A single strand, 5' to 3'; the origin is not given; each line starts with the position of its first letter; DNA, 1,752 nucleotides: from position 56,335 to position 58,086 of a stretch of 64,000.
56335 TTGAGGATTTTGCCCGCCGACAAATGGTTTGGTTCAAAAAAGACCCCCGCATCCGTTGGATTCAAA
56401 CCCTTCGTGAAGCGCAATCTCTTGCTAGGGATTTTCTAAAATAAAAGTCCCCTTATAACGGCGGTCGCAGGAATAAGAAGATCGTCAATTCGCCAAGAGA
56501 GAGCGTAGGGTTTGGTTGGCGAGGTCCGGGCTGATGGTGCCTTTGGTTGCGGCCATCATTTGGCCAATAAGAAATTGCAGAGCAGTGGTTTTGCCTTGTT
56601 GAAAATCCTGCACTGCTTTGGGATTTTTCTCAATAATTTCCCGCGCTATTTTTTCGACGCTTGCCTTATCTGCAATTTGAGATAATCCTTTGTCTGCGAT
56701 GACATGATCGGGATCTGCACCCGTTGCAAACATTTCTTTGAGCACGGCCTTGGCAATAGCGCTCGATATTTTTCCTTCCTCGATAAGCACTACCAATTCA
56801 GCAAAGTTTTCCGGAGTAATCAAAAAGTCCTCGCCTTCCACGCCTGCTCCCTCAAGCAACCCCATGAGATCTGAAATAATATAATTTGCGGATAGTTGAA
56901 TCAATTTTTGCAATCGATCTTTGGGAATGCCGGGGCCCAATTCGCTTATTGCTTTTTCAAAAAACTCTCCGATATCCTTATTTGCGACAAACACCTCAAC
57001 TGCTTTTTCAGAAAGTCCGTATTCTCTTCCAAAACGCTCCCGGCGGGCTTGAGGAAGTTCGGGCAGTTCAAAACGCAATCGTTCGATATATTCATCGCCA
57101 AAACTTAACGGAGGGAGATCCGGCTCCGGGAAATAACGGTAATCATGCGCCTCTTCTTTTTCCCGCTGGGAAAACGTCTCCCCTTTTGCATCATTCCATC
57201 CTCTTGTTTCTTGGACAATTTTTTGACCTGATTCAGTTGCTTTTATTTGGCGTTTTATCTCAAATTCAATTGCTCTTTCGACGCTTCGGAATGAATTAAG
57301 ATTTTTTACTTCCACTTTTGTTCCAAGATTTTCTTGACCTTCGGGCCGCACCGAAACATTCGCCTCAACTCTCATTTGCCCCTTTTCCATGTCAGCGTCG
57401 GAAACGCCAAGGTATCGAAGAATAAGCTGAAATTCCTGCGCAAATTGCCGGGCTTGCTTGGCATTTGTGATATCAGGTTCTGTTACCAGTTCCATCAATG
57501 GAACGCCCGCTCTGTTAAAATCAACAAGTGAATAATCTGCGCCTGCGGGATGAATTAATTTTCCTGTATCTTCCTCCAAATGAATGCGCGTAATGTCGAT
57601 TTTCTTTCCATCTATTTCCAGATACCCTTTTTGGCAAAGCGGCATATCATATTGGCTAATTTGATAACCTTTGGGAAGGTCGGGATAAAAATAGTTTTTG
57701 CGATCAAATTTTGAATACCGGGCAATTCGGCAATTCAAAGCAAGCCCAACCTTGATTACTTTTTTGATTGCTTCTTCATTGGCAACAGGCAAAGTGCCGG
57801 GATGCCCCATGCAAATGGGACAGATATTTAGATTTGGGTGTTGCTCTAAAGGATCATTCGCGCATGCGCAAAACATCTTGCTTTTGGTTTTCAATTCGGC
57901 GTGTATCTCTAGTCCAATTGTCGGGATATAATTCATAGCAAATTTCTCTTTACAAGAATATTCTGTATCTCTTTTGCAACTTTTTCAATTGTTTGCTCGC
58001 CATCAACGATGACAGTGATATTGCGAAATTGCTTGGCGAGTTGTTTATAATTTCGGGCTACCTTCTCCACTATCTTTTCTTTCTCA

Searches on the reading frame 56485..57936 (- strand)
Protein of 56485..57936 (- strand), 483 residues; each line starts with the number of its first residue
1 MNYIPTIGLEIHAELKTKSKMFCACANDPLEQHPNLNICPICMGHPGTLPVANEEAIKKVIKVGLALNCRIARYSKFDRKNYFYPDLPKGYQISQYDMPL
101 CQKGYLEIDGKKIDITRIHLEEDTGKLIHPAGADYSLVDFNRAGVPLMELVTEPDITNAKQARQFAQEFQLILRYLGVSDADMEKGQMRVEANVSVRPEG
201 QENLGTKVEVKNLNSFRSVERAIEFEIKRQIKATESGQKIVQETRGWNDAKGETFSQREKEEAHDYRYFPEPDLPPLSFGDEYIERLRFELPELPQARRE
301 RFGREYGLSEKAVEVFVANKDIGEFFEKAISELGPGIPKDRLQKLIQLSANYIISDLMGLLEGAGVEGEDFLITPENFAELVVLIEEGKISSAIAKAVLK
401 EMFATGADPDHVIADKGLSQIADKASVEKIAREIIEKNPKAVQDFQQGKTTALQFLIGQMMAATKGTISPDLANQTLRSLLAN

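Call 39: search_protein_families(library=pfam, proteins=[window:56485-57936:-], max_evalue=0.00001)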
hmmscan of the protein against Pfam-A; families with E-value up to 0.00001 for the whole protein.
window:56485-57936:- (483 aa): 2 families
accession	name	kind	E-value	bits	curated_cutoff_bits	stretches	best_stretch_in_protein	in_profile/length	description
PF02934.20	GatB_N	-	1.6e-121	405.2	23.4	1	6-285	2-277/277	GatB/GatE catalytic domain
PF02637.23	GatB_Yqey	-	1e-40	139.4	27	1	347-481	14-148/148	GatB domain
